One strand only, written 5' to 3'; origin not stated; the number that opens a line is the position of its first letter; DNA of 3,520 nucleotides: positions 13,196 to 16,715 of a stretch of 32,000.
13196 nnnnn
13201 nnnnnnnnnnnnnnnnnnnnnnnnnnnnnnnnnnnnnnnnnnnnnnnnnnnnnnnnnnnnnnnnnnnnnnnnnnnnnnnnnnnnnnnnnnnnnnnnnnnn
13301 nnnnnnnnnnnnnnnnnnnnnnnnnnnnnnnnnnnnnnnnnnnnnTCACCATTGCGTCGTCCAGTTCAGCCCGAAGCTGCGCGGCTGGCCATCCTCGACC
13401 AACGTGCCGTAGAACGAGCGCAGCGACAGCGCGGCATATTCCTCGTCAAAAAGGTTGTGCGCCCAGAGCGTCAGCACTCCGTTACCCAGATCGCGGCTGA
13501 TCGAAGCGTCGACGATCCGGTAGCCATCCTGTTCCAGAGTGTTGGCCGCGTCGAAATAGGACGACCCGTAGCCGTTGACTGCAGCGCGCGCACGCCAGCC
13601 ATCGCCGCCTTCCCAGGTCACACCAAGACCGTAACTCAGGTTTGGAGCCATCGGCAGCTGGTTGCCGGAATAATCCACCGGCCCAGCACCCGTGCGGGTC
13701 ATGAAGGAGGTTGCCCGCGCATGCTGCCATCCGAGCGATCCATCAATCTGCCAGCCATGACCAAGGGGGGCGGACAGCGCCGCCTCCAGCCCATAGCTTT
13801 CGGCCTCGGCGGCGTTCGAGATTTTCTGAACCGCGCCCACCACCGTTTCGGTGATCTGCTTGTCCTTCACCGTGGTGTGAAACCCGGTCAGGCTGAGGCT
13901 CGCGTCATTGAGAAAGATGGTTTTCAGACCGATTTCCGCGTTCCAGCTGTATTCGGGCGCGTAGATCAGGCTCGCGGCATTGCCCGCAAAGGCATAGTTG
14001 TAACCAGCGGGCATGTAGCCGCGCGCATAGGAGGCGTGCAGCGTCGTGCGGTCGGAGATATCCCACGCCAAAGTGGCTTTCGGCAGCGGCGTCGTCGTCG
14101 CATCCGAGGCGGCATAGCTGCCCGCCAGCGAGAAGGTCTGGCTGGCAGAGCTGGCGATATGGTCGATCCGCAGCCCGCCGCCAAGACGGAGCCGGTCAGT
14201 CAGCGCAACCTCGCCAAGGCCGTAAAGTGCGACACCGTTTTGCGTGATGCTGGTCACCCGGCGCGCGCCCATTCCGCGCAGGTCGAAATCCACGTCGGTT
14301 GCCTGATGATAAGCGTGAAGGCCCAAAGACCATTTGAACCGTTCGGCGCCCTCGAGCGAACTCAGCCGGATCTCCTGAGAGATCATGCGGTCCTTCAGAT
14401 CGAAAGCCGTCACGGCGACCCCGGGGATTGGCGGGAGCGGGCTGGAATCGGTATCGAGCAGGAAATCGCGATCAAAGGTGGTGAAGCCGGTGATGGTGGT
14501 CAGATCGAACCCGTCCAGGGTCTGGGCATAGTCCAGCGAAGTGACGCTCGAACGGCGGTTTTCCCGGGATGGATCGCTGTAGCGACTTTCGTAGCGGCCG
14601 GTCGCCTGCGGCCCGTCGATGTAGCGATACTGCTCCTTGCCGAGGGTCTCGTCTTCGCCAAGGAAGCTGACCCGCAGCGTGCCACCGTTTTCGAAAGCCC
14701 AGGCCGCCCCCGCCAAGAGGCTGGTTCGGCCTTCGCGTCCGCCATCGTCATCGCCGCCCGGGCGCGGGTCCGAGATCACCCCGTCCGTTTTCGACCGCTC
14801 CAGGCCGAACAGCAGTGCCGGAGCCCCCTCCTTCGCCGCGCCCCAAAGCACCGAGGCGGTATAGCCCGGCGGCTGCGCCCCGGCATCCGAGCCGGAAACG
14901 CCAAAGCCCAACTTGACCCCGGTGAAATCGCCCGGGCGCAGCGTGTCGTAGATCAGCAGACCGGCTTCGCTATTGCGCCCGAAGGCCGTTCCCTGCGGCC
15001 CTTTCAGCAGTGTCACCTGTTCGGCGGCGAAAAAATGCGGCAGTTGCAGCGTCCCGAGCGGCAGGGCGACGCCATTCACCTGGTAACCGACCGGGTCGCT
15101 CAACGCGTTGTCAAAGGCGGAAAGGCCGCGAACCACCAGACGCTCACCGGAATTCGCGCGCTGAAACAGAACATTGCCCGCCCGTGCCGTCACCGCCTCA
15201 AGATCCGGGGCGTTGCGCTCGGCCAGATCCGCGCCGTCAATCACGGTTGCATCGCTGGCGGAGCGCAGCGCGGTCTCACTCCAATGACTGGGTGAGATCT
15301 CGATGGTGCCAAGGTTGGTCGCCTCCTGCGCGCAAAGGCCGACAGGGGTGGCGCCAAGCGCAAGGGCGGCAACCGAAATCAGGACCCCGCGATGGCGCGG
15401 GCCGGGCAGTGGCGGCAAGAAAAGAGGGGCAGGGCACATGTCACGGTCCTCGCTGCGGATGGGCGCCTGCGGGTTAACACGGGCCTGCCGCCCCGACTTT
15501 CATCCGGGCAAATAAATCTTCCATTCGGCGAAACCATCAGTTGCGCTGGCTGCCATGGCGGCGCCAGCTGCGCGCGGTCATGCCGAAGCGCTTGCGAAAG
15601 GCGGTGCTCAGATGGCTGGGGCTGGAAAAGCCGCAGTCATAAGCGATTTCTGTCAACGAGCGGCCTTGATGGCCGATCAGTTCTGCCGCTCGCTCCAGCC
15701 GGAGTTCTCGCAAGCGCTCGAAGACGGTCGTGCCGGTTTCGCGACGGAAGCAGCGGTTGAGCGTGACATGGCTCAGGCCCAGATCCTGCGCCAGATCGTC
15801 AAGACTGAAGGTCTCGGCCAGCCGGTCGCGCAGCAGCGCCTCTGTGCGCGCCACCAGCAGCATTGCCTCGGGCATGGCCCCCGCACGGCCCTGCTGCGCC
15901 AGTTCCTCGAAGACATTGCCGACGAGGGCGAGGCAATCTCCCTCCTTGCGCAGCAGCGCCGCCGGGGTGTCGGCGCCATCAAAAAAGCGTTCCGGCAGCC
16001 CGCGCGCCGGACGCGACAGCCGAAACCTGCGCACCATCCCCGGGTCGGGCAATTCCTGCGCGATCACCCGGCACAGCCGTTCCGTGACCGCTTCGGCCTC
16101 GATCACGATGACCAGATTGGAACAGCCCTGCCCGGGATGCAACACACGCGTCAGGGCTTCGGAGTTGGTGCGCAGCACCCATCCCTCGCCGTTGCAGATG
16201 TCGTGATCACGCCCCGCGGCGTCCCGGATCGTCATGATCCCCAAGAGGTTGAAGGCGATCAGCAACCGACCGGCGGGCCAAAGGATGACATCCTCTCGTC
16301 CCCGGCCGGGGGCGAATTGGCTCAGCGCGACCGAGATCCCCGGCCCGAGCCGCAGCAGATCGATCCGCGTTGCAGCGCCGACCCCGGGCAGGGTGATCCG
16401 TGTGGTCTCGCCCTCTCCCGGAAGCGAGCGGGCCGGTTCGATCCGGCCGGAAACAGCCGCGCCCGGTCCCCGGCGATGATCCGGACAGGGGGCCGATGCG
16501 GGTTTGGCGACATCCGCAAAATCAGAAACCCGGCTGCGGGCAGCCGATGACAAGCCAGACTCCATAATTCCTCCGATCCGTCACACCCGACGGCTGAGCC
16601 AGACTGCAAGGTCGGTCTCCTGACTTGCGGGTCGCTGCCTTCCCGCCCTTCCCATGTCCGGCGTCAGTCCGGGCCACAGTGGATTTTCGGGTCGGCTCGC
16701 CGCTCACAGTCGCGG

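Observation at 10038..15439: Translationally coupled TonB receptor, O-methyltransferase-like enzyme and ThiY/NMT1-type ABC importer: candidate new B12-linked uptake/modification system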

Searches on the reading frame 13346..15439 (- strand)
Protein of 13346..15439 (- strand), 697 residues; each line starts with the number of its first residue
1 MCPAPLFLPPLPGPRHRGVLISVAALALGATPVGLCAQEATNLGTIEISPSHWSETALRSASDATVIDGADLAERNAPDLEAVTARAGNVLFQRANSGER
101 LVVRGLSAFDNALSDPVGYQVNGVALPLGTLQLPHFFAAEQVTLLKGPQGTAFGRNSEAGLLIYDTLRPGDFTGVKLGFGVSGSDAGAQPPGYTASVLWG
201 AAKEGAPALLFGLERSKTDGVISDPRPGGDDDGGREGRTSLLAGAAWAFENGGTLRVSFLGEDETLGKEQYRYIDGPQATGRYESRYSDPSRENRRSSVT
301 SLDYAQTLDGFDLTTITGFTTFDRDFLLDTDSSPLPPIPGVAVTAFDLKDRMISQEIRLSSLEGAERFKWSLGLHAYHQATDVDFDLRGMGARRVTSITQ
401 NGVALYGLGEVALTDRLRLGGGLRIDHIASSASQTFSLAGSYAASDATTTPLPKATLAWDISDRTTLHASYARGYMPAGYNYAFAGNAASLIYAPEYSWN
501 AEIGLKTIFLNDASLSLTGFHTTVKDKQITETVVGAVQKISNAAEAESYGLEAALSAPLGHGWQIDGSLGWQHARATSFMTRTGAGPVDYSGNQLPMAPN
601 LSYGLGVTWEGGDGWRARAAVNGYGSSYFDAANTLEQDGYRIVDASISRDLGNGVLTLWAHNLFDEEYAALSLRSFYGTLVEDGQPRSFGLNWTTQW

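Call 4: search_protein_families(library=pfam, proteins=[window:13346-15439:-])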
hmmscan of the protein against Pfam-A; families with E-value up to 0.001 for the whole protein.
window:13346-15439:- (697 aa): 3 families
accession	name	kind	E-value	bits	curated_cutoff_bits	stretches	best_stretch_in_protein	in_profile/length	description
PF00593.30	TonB_dep_Rec_b-barrel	-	1.3e-44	154.2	27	1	272-663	38-436/436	TonB dependent receptor-like, beta-barrel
PF07715.20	Plug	-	5.1e-09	37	23.9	1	60-160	5-106/107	TonB-dependent Receptor Plug Domain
PF14905.12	OMP_b-brl_3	-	1.7e-08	34.4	27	1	495-675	215-385/408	Outer membrane protein beta-barrel family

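Call 5: search_protein_families(library=ncbifam, proteins=[window:13346-15439:-])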
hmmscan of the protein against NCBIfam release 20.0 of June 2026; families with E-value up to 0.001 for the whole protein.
window:13346-15439:- (697 aa): 9 families
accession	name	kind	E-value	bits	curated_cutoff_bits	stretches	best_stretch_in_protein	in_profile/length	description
TIGR01783.1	TonB-siderophor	subfamily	3.8e-43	148.1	223.5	2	402-696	362-648/649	TonB-dependent siderophore receptor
TIGR01785.1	TonB-hemin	subfamily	8.6e-13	47.6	316.85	1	397-668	360-654/677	TonB-dependent heme/hemoglobin receptor family protein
TIGR01786.1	TonB-hemlactrns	subfamily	1.6e-08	33.4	323.75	1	394-578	384-591/719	TonB-dependent hemoglobin/transferrin/lactoferrin family receptor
NF007349.0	PRK09840.1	equivalog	2.1e-07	29.3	686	1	401-691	446-754/760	catecholate siderophore receptor Fiu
TIGR01782.1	TonB-Xanth-Caul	subfamily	3.4e-07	28.9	310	1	404-694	526-867/868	TonB-dependent receptor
NF049946.1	TonB_dep_CU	exception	5.7e-07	28.2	700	1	367-669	363-662/683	TonB-dependent receptor, CU motif-type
NF053590.1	TonB_dep_TOL0244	equivalog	5.3e-06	25.3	645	1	404-668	329-580/604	TOL_0244 family TonB-dependent receptor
NF010651.0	PRK14050.1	equivalog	7.1e-05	21.1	884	1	411-670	460-706/730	TonB-dependent siderophore receptor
NF007465.0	PRK10044.1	equivalog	0.0006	18.1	803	0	465-673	502-705/726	ferrichrome porin FhuA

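Call 13: search_solved_structures(query=window:13346-15439:-, max_evalue=0.001)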
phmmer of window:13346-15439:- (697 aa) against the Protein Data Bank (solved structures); distinct sequences matched with E-value up to 0.001: 10.
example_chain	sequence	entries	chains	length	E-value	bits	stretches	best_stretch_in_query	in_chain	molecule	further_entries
4epa_A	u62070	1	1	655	1.8e-26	96.2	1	62-692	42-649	Pesticin receptor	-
9rvq_A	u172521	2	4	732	7.4e-06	28.1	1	445-671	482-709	TonB-dependent receptor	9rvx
1by3_A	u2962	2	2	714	9.8e-06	27.7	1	468-677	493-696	PROTEIN (FERRICHROME-IRON RECEPTOR PRECURSOR (FHUA)) | FERRIC HYDROXAMATE UPTAKE PROTEIN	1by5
4cu4_A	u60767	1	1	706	3.1e-05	26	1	466-677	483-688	FERRICHROME-IRON RECEPTOR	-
1fi1_A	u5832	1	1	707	3.1e-05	26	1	466-677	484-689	FERRICHROME-IRON RECEPTOR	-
1fcp_A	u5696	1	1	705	3.6e-05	25.8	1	466-677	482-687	PROTEIN (FERRIC HYDROXAMATE UPTAKE RECEPTOR)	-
1qff_A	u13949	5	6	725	3.7e-05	25.8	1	467-677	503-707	FERRIC HYDROXAMATE UPTAKE RECEPTOR | PROTEIN (FERRIC HYDROXAMATE UPTAKE RECEPTOR) | FERRIC HYDROXAMATE RECEPTOR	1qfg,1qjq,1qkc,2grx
8a8c_A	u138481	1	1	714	4.1e-05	25.6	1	468-677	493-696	Ferrichrome outer membrane transporter/phage receptor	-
8a60_A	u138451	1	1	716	4.1e-05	25.6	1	468-677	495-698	Ferrichrome outer membrane transporter/phage receptor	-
2fcp_A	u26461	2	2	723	4.3e-05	25.6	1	466-677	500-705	PROTEIN (FERRIC HYDROXAMATE UPTAKE RECEPTOR) | FhuA iron-ferrichrome transporter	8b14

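Call 89: search_solved_structures(query=window:13346-15439:-, max_evalue=1e-10, show_alignments=1)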
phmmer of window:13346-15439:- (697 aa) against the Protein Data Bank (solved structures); distinct sequences matched with E-value up to 1e-10: 1.
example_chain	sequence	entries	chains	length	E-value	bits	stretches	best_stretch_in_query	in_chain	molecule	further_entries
4epa_A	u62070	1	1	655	1.8e-26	96.2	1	62-692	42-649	Pesticin receptor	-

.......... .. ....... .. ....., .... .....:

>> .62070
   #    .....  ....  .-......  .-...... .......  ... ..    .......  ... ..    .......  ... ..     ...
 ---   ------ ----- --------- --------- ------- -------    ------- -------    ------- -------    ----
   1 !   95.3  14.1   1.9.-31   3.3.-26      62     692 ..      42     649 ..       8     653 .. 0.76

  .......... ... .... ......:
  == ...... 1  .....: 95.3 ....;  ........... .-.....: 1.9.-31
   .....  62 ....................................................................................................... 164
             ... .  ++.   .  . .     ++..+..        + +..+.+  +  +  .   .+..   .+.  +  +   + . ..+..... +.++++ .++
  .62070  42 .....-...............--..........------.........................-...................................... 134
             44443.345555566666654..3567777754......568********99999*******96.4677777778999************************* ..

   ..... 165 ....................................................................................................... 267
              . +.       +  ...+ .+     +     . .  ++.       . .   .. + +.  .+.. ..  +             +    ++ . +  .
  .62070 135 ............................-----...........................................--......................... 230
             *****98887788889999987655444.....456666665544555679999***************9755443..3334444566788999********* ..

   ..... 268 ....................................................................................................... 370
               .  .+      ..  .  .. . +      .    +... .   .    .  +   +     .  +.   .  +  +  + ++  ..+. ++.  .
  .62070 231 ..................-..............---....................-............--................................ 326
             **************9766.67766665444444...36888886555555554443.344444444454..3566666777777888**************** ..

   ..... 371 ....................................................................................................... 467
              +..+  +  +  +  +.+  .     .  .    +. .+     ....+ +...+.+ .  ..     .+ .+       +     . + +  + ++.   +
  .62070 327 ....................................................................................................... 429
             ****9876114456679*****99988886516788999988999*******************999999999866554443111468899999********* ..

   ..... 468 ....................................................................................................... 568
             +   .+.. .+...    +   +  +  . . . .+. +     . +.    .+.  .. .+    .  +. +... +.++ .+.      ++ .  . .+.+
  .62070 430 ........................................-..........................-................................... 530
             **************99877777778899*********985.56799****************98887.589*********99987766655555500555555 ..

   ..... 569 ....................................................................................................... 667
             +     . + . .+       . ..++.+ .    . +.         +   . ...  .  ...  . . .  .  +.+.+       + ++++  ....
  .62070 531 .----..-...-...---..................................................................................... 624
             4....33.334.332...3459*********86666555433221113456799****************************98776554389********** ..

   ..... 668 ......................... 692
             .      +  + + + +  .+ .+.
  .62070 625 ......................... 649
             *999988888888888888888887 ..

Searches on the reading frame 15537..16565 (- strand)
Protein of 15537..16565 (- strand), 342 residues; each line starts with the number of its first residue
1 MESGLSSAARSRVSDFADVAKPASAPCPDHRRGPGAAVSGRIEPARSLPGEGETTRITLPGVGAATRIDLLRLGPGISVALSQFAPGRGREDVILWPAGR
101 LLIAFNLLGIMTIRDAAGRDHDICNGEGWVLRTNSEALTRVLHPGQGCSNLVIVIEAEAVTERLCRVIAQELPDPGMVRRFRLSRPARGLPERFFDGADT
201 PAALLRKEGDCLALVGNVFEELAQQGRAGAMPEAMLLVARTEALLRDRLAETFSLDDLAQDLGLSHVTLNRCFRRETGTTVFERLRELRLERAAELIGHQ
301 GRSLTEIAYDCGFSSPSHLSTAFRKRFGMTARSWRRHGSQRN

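Call 4: search_protein_families(library=pfam, proteins=[window:15537-16565:-])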
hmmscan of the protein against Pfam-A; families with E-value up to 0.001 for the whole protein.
window:15537-16565:- (342 aa): 2 families
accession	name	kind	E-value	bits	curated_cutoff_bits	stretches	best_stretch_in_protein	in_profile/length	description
PF12833.13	HTH_18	-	5.1e-25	88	33.6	1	258-336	1-79/80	Helix-turn-helix domain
PF00165.29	HTH_AraC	-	1.1e-18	67.3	26.6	2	299-336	6-42/42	Bacterial regulatory helix-turn-helix proteins, AraC family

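Call 5: search_protein_families(library=ncbifam, proteins=[window:15537-16565:-])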
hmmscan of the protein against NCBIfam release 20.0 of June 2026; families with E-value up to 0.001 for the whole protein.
window:15537-16565:- (342 aa): 33 families (the best 25 are shown)
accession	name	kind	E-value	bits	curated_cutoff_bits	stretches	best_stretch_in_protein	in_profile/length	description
NF010028.0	PRK13503.1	equivalog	8e-18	64.8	288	1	243-337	178-272/278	HTH-type transcriptional activator RhaS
NF041686.2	ant_diox_reg_AndR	equivalog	2.1e-15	57.1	350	1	227-329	211-312/321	anthranilate 1,2-dioxygenase regulatory protein AndR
NF007243.0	PRK09685.1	equivalog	2.3e-15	56.8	199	1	220-337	184-301/303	transcriptional regulator FeaR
NF006902.0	PRK09393.1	equivalog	6.7e-14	51.8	425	1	244-338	228-322/327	transcriptional regulator FtrA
NF010025.2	PRK13500.1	equivalog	1.5e-13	51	525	1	243-340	183-280/282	HTH-type transcriptional activator RhaR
NF049968.1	QhpR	equivalog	6.5e-13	48.5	250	1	233-335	182-284/284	AraC-like transcriptional regulator QhpR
NF010026.0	PRK13501.1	equivalog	1.6e-12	47.2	363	1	241-337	182-277/290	HTH-type transcriptional activator RhaR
NF010027.0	PRK13502.1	equivalog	3.1e-12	46.5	384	1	243-340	183-280/282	HTH-type transcriptional activator RhaR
NF052371.1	TransRegGbdRPseu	equivalog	2.3e-11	43.4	480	1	243-337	232-326/365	choline metabolism transcriptional regulator GbdR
NF047455.1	TF_Staph_AryK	equivalog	5.5e-11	41.4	850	1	248-338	169-259/759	transcriptional regulator AryK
NF007860.0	PRK10572.1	equivalog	1.6e-10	40.3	208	1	243-339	190-286/292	arabinose operon transcriptional regulator AraC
TIGR04094.1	adjacent_YSIRK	equivalog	2e-10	40.2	200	1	246-334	295-382/383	YSIRK-targeted surface antigen transcriptional regulator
NF007584.0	PRK10219.1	equivalog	2.2e-10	40.9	174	1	246-336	15-105/107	superoxide response transcriptional regulator SoxS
NF052534.1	RzbtTranRegRhrA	equivalog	4.9e-09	35.9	500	1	241-337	212-310/312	rhizobactin biosynthesis transcriptional regulator RhrA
TIGR02297.1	HpaA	equivalog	6.8e-09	35.4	274.65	1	233-336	183-286/287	4-hydroxyphenylacetate catabolism regulatory protein HpaA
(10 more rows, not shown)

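Call 40: find_related_loci(query=window:15537-16565:-, collection=metagenome_contigs, flank=4000)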
Query window:15537-16565:- (342 aa) in metagenome_contigs; peptide patterns used: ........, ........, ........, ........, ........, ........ (x = any residue, [..] = any of these).
564 stretches matched a pattern; 214 encode a relative of the query (tblastn E <= 1e-3); the best 80 are kept; 80 distinct loci.
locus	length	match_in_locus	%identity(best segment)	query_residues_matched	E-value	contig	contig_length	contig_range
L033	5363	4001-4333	39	227-337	7e-18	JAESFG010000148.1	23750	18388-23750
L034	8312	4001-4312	38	240-340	9e-18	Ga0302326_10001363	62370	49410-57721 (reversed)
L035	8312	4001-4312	38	240-340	9e-18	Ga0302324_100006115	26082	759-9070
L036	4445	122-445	38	238-342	2e-17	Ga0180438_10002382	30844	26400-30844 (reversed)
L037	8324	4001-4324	38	238-342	2e-17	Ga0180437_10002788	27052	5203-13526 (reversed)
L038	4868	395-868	28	184-336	4e-17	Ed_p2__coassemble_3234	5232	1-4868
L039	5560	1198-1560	35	230-342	4e-17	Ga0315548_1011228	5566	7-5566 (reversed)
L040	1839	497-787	37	244-340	3e-17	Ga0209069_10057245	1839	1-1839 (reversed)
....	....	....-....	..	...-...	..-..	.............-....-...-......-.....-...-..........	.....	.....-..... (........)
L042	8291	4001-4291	38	243-339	8e-17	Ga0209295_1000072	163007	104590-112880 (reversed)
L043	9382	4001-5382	40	220-335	5e-16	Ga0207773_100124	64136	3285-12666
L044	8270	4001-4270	42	248-336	8e-16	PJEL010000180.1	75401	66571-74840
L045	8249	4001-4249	40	253-335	9e-16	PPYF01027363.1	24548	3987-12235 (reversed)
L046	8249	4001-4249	40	253-335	8e-16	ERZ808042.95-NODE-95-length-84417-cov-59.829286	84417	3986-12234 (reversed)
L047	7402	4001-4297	39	243-341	5e-15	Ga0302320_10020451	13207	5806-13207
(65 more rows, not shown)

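Call 59: find_homologous_proteins(query=window:15537-16565:-, max_evalue=1e-20)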
Query window:15537-16565:- (342 aa): 13 proteins with E <= 1e-20 among 8000 candidates.
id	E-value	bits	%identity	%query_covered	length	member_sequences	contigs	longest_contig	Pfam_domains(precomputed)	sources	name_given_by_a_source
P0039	1.6e-213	726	97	100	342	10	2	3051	PF12833.14,PF00165.30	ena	-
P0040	3.8e-191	652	90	99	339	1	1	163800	PF12833.14,PF00165.30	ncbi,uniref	ncbi:helix-turn-helix domain-containing protein [Rhodobacter capsulatus]|uniref:helix-turn-helix dom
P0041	1.1e-132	460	72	87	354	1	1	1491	PF12833.14,PF00165.30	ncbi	-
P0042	2.2e-130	453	66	98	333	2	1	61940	PF12833.14,PF00165.30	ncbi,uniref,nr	ncbi:AraC family transcriptional regulator [Paracoccus sp. IB05]|uniref:helix-turn-helix transcripti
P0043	5.6e-80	287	50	87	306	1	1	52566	PF12833.14,PF00165.30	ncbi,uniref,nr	ncbi:AraC family transcriptional regulator [Gemmobacter serpentinus]|uniref:AraC family transcriptio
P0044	1.2e-78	283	48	88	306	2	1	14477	PF12833.14,PF00165.30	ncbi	-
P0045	4.5e-76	274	48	87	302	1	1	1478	PF12833.14,PF00165.30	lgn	-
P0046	1.3e-75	273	48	86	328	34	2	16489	PF12833.14,PF00165.30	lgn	-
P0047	2.5e-74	268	64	60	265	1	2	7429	-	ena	-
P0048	7.4e-72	260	46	87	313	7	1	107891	PF12833.14,PF00165.30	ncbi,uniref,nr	ncbi:helix-turn-helix domain-containing protein [Nitratireductor aquibiodomus RA22]|uniref:Helix-tur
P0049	1.5e-70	256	45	87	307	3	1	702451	PF12833.14,PF00165.30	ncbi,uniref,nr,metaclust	ncbi:AraC family transcriptional regulator [Salipiger mucosus]|uniref:AraC family transcriptional re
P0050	1.1e-62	230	44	87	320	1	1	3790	PF12833.14,PF00165.30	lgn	-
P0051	1.0e-61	227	44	87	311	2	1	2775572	PF12833.14,PF00165.30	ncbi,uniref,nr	ncbi:AraC family transcriptional regulator [Roseibium aggregatum]|uniref:Helix-turn-helix domain-con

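Call 60: find_encoding_contigs(protein=P0040, flank=9000, max_places=3)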
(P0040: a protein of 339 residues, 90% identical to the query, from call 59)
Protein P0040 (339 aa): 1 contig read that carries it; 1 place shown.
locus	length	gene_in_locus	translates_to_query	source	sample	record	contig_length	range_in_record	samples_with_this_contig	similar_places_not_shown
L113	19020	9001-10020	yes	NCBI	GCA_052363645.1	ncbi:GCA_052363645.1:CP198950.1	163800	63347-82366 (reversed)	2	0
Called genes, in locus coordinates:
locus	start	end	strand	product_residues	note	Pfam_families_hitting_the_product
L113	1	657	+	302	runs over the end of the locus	PF02424:ApbE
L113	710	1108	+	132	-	-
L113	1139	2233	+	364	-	PF03929:PepSY_TM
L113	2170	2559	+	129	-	PF03929:PepSY_TM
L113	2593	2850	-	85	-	-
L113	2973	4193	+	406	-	PF05940:NnrS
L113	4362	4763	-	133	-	PF01850:PIN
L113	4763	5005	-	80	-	PF02604:PhdYeFM_antitox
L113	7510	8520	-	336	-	PF16868:NMT1_3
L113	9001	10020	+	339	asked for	PF12833:HTH_18, PF00165:HTH_AraC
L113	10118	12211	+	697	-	PF07715:Plug, PF00593:TonB_dep_Rec_b-barrel, PF14905:OMP_b-brl_3 (faint)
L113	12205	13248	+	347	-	PF13489:Methyltransf_23 (weak), PF00891:Methyltransf_2 (weak), PF13649:Methyltransf_25 (weak), PF08241:Methyltransf_11 (weak), PF08242:Methyltransf_12 (weak)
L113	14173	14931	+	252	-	PF00528:BPD_transp_1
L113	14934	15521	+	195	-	PF00005:ABC_tran, PF13304:AAA_21 (faint)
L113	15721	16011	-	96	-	-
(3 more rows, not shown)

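Call 61: find_encoding_contigs(protein=P0042, flank=9000, max_places=3)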
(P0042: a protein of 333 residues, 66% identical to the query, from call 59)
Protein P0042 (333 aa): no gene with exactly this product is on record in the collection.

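Call 62: find_encoding_contigs(protein=P0041, flank=3000, max_places=3)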
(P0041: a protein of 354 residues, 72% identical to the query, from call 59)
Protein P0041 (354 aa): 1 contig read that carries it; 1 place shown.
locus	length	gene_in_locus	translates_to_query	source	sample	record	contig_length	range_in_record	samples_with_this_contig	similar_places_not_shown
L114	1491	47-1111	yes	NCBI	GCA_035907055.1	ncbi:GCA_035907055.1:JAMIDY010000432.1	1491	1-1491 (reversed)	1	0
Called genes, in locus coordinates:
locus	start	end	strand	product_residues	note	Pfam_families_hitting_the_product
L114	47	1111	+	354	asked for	PF12833:HTH_18, PF00165:HTH_AraC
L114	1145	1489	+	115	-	?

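Call 79: search_solved_structures(query=A7, max_evalue=0.01)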
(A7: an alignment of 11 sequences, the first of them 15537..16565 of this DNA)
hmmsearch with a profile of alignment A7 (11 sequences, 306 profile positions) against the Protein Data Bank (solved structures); distinct sequences matched with E-value up to 0.01: 30.
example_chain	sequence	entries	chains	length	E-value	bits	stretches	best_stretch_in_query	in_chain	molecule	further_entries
3oio_A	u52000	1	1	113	1.7e-17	66.6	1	207-304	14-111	Transcriptional regulator (AraC-type DNA-binding domain-containing proteins)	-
12aw_A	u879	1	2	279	2.2e-14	56.4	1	201-303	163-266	HYBRID TWO-COMPONENT SYSTEM PROTEIN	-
6swi_A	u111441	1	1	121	2.7e-14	56.1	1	202-303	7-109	Two-component response regulator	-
7w5w_J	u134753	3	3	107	1.5e-12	50.4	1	202-301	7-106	Regulatory protein SoxS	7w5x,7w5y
3w6v_A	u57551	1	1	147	3.9e-12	49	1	207-302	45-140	AdpA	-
3oou_A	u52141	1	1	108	4.5e-12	48.8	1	202-302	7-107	Lin2118 protein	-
3mkl_A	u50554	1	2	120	6.2e-11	45.1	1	203-304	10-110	HTH-type transcriptional regulator gadX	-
4fe4_A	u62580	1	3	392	1.5e-10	43.8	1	210-301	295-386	Xylose operon regulatory protein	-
4fe7_A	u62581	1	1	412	1.6e-10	43.7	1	210-301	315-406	Xylose operon regulatory protein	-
7vwy_G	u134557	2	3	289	3.6e-10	42.6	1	209-301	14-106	Right origin-binding protein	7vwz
1d5y_A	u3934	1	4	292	3.9e-10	42.5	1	209-301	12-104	ROB TRANSCRIPTION FACTOR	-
1xs9_A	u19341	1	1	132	4.6e-10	42.2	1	199-304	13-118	Multiple antibiotic resistance protein marA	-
1bl0_A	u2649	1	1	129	5.3e-10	42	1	201-304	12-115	PROTEIN (MULTIPLE ANTIBIOTIC RESISTANCE PROTEIN)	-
3mn2_A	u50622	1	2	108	1.5e-08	37.3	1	208-298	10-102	probable AraC family transcriptional regulator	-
2k9s_A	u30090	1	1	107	1.6e-08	37.1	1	209-300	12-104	Arabinose operon regulatory protein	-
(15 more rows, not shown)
